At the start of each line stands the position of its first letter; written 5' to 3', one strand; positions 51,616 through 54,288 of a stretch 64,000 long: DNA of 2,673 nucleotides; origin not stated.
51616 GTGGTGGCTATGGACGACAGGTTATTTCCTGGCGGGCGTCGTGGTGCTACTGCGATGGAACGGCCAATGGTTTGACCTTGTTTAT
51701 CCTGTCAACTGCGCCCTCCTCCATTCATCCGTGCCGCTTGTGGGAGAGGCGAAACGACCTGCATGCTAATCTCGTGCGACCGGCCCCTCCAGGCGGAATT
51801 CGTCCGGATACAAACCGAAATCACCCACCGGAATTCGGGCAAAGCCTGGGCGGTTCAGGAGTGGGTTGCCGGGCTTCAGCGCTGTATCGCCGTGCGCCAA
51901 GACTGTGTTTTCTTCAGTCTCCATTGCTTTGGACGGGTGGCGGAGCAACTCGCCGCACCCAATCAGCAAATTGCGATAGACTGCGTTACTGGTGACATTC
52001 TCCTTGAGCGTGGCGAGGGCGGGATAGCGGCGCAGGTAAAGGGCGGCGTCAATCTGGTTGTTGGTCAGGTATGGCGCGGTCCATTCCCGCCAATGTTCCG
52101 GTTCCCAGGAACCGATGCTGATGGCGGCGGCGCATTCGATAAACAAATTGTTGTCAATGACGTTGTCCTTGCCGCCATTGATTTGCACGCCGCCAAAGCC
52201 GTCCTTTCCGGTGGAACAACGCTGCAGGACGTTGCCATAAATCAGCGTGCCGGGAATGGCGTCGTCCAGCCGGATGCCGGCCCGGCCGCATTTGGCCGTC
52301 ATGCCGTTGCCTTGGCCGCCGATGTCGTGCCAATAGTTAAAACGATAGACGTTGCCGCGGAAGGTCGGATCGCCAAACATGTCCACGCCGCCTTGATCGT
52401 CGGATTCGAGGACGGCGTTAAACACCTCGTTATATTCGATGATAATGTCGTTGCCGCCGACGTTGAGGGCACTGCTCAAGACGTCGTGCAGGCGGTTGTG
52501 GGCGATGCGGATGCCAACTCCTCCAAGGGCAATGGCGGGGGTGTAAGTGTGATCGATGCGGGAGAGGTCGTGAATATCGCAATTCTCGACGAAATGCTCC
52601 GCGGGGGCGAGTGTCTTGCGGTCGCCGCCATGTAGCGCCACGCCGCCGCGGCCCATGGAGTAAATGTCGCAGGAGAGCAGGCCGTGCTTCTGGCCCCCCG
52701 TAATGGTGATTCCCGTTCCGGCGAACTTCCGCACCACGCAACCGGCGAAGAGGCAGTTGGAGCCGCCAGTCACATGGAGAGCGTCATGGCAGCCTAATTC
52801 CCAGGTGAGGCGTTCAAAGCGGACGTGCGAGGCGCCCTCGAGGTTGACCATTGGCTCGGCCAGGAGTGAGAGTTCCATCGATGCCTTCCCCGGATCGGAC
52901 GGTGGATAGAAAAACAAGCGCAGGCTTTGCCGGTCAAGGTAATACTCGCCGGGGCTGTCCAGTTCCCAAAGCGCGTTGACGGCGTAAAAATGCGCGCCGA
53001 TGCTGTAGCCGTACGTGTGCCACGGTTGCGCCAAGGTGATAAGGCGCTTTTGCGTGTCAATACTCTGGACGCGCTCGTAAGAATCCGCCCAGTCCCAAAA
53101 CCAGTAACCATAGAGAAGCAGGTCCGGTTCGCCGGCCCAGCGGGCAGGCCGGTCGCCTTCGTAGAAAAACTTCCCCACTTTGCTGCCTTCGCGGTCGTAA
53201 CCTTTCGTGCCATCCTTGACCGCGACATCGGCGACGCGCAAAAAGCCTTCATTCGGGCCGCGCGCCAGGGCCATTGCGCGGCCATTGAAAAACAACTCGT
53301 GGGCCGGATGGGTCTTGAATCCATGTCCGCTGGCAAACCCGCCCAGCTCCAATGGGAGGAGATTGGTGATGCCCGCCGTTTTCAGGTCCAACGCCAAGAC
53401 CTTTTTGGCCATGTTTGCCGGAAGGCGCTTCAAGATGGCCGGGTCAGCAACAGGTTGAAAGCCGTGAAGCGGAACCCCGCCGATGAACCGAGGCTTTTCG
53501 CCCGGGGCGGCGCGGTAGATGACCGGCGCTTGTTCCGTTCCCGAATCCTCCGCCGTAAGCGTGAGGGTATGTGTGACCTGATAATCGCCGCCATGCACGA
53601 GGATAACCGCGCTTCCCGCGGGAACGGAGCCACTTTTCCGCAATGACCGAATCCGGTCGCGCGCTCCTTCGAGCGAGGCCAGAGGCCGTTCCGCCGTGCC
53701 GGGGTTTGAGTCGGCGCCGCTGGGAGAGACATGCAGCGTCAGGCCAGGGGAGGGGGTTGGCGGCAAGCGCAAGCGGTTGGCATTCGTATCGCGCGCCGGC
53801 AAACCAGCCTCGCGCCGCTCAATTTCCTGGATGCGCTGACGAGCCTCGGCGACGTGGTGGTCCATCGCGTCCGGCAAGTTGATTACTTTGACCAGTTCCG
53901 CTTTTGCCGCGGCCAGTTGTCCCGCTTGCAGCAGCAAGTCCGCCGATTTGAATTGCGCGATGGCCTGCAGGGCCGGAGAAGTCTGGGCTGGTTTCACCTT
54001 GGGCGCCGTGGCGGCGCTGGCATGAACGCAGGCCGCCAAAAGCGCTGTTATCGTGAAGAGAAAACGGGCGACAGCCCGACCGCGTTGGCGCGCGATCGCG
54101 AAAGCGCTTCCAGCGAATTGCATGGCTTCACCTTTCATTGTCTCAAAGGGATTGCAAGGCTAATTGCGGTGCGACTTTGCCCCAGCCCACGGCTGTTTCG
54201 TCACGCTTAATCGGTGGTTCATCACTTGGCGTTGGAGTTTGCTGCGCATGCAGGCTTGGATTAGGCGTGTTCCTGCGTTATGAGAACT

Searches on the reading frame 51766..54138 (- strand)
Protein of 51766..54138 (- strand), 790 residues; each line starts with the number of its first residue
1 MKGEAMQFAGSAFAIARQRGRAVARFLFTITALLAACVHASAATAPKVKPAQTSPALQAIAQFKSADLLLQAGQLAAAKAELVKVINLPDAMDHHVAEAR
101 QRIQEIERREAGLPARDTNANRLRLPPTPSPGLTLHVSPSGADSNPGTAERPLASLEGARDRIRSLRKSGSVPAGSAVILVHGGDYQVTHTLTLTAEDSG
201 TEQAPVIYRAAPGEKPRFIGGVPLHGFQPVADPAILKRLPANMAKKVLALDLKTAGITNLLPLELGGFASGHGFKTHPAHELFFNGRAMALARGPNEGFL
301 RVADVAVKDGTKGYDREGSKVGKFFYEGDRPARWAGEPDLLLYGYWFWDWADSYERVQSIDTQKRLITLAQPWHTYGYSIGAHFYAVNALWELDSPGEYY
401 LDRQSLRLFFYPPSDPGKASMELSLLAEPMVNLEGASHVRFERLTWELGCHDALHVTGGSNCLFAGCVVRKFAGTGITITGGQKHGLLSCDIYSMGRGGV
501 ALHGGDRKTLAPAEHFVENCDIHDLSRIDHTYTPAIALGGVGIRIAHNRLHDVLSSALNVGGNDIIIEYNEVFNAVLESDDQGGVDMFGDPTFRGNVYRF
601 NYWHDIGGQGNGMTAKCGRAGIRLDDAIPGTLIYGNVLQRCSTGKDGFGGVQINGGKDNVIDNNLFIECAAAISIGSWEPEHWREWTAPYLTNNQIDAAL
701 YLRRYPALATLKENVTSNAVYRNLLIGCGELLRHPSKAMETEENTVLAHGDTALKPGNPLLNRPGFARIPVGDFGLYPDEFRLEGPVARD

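Call 3: search_protein_families(library=pfam, proteins=[window:51766-54138:-])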
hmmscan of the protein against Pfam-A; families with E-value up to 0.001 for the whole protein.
window:51766-54138:- (790 aa): 1 family
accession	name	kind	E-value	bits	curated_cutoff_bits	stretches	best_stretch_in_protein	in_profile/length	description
PF13229.12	Beta_helix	-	2.9e-15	56.7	25.9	2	538-682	5-125/158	Right handed beta helix region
